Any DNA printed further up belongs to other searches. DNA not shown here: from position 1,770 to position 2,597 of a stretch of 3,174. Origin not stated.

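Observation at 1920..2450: Operon-coupled 176-aa coiled-coil protein with a single C-terminal TM helix, function unassigned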

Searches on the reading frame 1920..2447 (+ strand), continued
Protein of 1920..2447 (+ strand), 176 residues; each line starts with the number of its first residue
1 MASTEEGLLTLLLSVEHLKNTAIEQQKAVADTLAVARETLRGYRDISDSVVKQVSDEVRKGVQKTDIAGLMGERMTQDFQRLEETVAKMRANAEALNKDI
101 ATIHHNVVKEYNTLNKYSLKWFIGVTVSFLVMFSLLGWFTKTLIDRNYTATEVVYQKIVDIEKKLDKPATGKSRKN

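Call 34: find_encoding_contigs(protein=P0118, flank=5000, max_places=4)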
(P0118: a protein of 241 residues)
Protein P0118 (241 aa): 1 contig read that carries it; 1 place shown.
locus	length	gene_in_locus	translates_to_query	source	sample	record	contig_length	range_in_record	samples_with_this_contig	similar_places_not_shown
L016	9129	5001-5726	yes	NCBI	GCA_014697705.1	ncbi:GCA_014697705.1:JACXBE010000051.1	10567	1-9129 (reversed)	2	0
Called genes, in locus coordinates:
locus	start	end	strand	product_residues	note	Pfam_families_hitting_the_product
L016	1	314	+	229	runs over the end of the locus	PF08448:PAS_4, PF00196:GerE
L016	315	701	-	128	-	PF07883:Cupin_2 (weak)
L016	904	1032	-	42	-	-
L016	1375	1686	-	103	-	PF05016:ParE_toxin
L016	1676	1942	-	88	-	-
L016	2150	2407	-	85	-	PF13693:HTH_35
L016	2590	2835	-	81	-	-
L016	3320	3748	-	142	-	-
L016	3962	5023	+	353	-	PF03389:MobA_MobL, PF03432:Relaxase (faint)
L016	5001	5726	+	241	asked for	-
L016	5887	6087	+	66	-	-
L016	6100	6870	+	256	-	-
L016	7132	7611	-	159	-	PF05638:T6SS_HCP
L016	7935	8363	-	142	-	-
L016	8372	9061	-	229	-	PF01051:Rep3_N, PF21205:Rep3_C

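Call 52: search_protein_families(proteins=[P0118, P0117, P0095, P0086], library=ncbifam, max_evalue=1)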
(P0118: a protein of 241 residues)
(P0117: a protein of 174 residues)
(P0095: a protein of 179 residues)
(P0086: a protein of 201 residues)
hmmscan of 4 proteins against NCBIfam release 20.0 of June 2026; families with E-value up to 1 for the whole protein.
P0118 (241 aa): 3 families
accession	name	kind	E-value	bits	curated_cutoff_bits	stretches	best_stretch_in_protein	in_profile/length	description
TIGR04527.1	mycoplas_twoTM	subfamily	0.0042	16.8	125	1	31-190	63-206/248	MG_279/MG_280 family protein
TIGR02168.1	SMC_prok_B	equivalog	0.14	9.8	567.35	1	15-169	703-905/1181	chromosome segregation protein SMC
NF052504.1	sll1863_fam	domain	0.15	12.3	35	1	126-163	5-42/93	sll1863 family stress response protein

P0117 (174 aa): 6 families
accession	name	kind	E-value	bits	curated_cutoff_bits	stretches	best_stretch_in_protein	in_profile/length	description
NF049873.2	cytotoxin_MakE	exception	0.004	16.2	360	1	17-104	116-196/352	alpha-pore-forming cytotoxin subunit MakE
NF045487.1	ASRP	equivalog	0.023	13.3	300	1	17-102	316-393/593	archaea-specific SMC-related protein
NF001952.0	PRK00733.1-4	equivalog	0.046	11.7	912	1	87-136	522-569/782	sodium-translocating pyrophosphatase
NF038218.1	IcmG_DotF_IVB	equivalog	0.079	12.6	200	1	17-59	130-171/266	type IVB secretion system protein IcmG/DotF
NF053525.1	thylo_ssr2422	subfamily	0.33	11.4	38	1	39-96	1-48/77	ssr2422 family thylakoid membrane protein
NF033885.1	conj_TraP_IncI1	equivalog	0.8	9.4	135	0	31-100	70-136/217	conjugal transfer protein TraP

P0095 (179 aa): 6 families
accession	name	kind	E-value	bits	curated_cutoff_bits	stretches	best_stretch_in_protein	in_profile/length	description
NF002081.0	PRK00913.3-3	equivalog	0.014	14.3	485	1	13-97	61-142/485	leucyl aminopeptidase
TIGR02277.1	PaaX_trns_reg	equivalog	0.042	13.4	264.55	1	23-108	129-215/279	phenylacetic acid degradation operon negative regulatory protein PaaX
NF033856.1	T4SS_effec_BID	subfamily_domain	0.065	13.3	45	1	144-174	25-55/109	BID domain-containing T4SS effector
NF041483.1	growth_prot_Scy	equivalog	0.076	10.5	1040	1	18-101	750-831/1293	polarized growth protein Scy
TIGR00293.1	TIGR00293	equivalog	0.1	12.7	53.9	1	16-52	91-127/129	prefoldin subunit alpha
NF052612.1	sll0565_fam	equivalog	0.41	11.1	50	1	22-122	2-98/106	sll0565 family protein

P0086 (201 aa): 3 families
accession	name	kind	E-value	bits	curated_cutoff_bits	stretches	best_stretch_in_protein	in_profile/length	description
NF006217.0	PRK08343.1-3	equivalog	0.013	14.2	491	1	7-128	63-182/544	preprotein translocase subunit SecD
TIGR00437.1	feoB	equivalog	0.02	13.6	315.65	1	32-175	147-292/594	ferrous iron transport protein B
NF047564.1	PSM_export_PmtD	equivalog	0.024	14.3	220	1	125-161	128-164/242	phenol-soluble modulin export ABC transporter permease subunit PmtD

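Call 59: get_annotated_region(hit=H75, flank=4500)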
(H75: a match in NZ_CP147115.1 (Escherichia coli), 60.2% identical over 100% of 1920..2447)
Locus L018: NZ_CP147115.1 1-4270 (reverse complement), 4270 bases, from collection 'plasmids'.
description: Escherichia coli strain KMi029 plasmid pKMi029_6, complete sequence
organism: Escherichia coli (NCBI taxid 562)
taxonomy: Bacteria; Pseudomonadota; Gammaproteobacteria; Enterobacterales; Enterobacteriaceae; Escherichia; Escherichia coli
host: -; source: -; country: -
typing (MOB-suite, as given by PLSDB): mobilizable; replicon Col3M; relaxase MOBQ
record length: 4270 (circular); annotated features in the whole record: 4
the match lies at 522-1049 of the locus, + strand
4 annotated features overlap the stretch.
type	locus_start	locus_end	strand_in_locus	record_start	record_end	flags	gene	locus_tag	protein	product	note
CDS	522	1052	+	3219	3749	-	-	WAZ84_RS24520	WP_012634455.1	hypothetical protein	-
CDS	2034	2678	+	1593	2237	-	-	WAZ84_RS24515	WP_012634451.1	quinolone resistance pentapeptide repeat protein QnrD1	-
predicted_resistance_gene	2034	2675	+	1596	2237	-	qnrD1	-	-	quinolone resistance pentapeptide repeat protein QnrD1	predicted by amrfinderplus; class QUINOLONE; identity 100.0%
CDS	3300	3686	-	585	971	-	-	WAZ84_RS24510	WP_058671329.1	hypothetical protein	-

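Call 64: find_encoding_contigs(protein=P0086, flank=4000, max_places=2)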
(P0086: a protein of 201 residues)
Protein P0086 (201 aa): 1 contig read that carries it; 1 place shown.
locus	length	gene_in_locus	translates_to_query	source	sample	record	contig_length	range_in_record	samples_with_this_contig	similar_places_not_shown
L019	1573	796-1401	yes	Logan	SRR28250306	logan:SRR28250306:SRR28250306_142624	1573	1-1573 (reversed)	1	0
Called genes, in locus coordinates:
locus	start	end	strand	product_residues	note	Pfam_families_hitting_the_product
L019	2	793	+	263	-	?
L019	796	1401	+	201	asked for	-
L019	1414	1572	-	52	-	?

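Call 65: find_encoding_contigs(protein=P0089, flank=4000, max_places=2)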
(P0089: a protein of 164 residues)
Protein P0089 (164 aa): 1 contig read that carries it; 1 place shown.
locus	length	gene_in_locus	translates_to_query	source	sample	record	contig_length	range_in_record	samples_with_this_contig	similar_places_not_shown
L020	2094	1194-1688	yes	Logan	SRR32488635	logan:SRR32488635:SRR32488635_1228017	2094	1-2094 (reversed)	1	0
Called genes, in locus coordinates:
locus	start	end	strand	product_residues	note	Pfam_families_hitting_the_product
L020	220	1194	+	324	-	PF03389:MobA_MobL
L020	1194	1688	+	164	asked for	-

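Call 66: find_encoding_contigs(protein=P0075, flank=4000, max_places=2)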
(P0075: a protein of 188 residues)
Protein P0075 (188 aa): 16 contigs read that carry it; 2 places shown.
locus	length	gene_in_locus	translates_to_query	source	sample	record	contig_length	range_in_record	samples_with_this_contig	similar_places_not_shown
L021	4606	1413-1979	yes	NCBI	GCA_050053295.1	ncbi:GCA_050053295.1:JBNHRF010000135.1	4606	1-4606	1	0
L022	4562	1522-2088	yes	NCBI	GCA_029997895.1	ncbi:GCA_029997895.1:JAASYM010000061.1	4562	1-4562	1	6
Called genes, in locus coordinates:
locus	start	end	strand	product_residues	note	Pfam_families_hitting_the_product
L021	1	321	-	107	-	?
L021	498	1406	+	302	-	PF03389:MobA_MobL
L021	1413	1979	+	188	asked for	-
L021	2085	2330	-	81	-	-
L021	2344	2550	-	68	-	-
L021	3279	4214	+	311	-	PF08708:PriCT_1 (faint), PF03090:Replicase, PF13384:HTH_23 (faint)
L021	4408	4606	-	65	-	?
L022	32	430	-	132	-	-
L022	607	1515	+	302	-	PF03389:MobA_MobL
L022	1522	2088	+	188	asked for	-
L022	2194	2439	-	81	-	-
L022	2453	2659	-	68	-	-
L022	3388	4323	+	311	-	PF08708:PriCT_1 (faint), PF03090:Replicase, PF13384:HTH_23 (faint)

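Call 67: find_encoding_contigs(protein=P0074, flank=4000, max_places=2)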
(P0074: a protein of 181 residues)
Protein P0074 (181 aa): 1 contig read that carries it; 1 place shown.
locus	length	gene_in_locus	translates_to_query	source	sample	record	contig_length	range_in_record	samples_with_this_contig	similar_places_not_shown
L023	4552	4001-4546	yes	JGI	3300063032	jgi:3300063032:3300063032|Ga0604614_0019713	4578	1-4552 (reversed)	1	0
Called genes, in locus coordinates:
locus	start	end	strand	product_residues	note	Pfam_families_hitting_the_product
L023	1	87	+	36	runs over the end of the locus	?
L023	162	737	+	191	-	-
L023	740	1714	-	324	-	PF01051:Rep3_N, PF21205:Rep3_C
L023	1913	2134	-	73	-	-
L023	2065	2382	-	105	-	-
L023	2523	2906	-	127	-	-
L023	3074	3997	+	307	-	PF03389:MobA_MobL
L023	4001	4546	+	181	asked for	-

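Call 68: search_protein_families(proteins=[P0005, P0038, P0075, P0086, P0089, P0095, P0117, P0118], library=phrogs, max_evalue=0.01)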
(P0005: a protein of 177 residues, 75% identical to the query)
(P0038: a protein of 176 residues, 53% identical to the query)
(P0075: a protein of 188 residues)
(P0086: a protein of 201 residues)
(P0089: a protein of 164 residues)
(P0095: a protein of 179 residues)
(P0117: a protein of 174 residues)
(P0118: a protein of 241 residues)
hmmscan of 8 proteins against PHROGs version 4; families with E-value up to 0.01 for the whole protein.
P0005 (177 aa): 1 family
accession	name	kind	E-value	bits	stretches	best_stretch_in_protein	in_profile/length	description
phrog_1193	-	other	0.0077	17.2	0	74-134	17-66/76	hemolysin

P0038 (176 aa): 1 family
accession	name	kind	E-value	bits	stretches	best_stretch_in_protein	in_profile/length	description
phrog_1193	-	other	3.1e-05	24.9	1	74-134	17-66/76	hemolysin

P0075 (188 aa): 0 families

P0086 (201 aa): 0 families

P0089 (164 aa): 0 families

P0095 (179 aa): 1 family
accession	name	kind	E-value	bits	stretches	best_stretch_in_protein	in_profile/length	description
phrog_5038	-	unknown function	0.006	16.9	0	7-50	227-270/279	-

P0117 (174 aa): 1 family
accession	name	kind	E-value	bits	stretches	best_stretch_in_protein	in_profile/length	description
phrog_25015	-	unknown function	0.0055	18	1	52-112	23-83/85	-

P0118 (241 aa): 0 families

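Call 69: search_protein_families(proteins=[window:1920-2447:+, P0005, P0095, P0117, P0118], library=padloc, max_evalue=0.1)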
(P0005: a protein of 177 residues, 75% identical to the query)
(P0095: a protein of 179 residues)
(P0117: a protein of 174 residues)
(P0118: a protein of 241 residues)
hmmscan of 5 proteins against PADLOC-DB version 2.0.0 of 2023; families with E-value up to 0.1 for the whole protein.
window:1920-2447:+ (176 aa): 0 families

P0005 (177 aa): 0 families

P0095 (179 aa): 1 family
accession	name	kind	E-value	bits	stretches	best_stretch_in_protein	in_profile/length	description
PDLC03841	LeoBC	-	0.002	15.3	1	15-161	253-360/601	-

P0117 (174 aa): 6 families
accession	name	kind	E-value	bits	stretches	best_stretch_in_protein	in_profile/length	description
PDLC03865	LmuB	-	0.00093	15.5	1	16-100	592-674/1007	-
PDLC03863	LmuB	-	0.002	14.9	1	17-101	198-264/610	-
PDLC03859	LmuB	-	0.009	13.2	1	21-102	377-459/611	-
PDLC00505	JetC1|JetC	-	0.01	11.9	1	17-105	344-433/1118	DUF3584 domain; MukB-like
PDLC01843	CARF2--CARF_HEPN_CSX20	-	0.014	12.3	1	8-91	265-340/498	-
PDLC00600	ZorA1|ZorA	-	0.032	10.8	1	21-105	345-423/677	MotA/ExbB/TolQ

P0118 (241 aa): 2 families
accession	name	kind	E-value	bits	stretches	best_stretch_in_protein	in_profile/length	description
PDLC00553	JetC2|JetC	-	0.0036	13.2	1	3-168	922-1065/1361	DUF3584 domain; MukB-like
PDLC03001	gop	-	0.043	12.1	0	174-239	31-95/126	-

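Call 70: find_encoding_contigs(protein=P0045, flank=4000, max_places=1)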
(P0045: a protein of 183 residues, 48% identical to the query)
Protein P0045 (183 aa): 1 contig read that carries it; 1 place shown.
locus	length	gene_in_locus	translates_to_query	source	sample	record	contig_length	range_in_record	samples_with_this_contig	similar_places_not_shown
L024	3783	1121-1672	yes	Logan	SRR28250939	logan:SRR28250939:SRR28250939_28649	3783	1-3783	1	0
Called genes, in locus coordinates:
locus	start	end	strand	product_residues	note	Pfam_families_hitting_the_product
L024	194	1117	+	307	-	PF03389:MobA_MobL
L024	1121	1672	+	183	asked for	-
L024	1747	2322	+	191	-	-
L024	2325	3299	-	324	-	PF01051:Rep3_N, PF21205:Rep3_C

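Call 71: find_encoding_contigs(protein=P0044, flank=4000, max_places=1)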
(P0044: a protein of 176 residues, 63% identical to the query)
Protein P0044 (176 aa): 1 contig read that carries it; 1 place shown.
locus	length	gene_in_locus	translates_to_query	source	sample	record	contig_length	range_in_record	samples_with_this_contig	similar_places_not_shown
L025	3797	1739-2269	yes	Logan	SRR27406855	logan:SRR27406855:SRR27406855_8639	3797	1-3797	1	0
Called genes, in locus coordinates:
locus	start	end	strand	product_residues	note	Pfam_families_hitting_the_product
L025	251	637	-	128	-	-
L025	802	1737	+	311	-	PF03389:MobA_MobL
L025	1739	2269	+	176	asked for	-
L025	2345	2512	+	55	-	-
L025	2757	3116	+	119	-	PF03526:Microcin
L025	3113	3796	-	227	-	?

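Call 72: find_encoding_contigs(protein=P0038, flank=4000, max_places=1)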
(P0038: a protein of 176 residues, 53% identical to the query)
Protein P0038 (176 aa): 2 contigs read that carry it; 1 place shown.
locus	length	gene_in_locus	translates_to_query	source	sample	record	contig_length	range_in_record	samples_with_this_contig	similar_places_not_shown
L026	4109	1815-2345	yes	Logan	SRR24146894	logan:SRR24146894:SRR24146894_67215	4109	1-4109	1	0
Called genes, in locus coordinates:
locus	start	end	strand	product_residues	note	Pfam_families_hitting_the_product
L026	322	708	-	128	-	-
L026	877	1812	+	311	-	PF03389:MobA_MobL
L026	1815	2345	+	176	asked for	-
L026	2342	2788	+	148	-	PF21982:RecX_HTH1 (faint), PF02631:RecX_HTH2, PF21981:RecX_HTH3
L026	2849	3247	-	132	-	-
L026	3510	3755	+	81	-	PF02604:PhdYeFM_antitox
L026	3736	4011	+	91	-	PF06769:YoeB_toxin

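Call 81: fold_search(model_id=the predicted structure, library=pdb)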
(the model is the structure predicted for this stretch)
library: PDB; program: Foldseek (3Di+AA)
matches with E <= 10: 0; with E <= 0.001: 0
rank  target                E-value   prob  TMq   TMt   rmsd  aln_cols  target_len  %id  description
